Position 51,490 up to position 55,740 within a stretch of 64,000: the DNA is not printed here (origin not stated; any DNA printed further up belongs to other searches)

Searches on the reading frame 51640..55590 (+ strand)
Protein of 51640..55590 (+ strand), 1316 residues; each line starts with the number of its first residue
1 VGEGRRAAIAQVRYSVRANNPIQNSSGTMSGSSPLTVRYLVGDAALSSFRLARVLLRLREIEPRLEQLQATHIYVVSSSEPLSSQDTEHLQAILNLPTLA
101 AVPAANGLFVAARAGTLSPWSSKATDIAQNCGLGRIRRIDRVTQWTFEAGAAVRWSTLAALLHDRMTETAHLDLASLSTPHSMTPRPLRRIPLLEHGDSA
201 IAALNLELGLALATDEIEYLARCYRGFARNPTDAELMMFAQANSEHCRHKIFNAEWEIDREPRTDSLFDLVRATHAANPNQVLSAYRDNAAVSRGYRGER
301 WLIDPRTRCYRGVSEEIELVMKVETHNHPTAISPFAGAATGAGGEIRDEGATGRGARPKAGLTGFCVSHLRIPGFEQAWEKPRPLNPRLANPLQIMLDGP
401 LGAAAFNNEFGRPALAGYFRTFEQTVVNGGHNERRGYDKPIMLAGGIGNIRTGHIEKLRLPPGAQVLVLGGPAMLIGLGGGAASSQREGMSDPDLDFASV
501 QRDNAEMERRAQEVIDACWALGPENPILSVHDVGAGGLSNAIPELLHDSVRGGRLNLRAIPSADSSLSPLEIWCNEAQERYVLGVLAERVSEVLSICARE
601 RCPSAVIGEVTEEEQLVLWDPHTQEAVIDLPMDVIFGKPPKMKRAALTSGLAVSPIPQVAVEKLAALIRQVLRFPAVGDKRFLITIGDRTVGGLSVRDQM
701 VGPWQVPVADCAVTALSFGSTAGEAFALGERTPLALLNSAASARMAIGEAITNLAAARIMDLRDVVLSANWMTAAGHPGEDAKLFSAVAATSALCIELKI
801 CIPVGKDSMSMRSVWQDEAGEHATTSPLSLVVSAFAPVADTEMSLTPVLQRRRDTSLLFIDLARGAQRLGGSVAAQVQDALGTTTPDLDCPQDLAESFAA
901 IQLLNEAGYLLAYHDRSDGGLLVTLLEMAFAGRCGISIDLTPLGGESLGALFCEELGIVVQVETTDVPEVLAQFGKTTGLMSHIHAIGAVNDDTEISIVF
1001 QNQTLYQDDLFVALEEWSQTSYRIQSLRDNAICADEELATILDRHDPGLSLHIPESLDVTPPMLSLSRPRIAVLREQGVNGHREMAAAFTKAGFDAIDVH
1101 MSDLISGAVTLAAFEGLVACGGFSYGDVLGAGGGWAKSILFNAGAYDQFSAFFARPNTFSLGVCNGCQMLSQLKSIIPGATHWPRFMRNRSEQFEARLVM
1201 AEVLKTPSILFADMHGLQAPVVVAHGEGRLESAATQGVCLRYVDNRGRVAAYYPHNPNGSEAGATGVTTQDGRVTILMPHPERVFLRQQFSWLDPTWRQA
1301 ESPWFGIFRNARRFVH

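Call 57: search_protein_families(library=pfam, proteins=[window:51640-55590:+], max_evalue=0.00001)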
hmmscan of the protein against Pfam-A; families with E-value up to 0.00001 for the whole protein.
window:51640-55590:+ (1316 aa): 5 families
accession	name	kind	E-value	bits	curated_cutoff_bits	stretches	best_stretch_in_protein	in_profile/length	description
PF13507.12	GATase_5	-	7.7e-96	320.6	27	1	1068-1315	1-260/260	CobB/CobQ-like glutamine amidotransferase domain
PF22689.1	FGAR-AT_PurM_N-like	-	7.3e-75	250.5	27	1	679-837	1-160/160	FGAR-AT PurM_N-like domain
PF02769.27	AIRS_C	-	3.4e-46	157.7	23.1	2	462-617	2-152/156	AIR synthase related protein, C-terminal domain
PF18076.6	FGAR-AT_N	-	6.7e-26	91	26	1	72-174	2-108/115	Formylglycinamide ribonucleotide amidotransferase N-terminal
PF18072.6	FGAR-AT_linker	-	3.1e-20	72.8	26.6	1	201-250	1-50/50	Formylglycinamide ribonucleotide amidotransferase linker domain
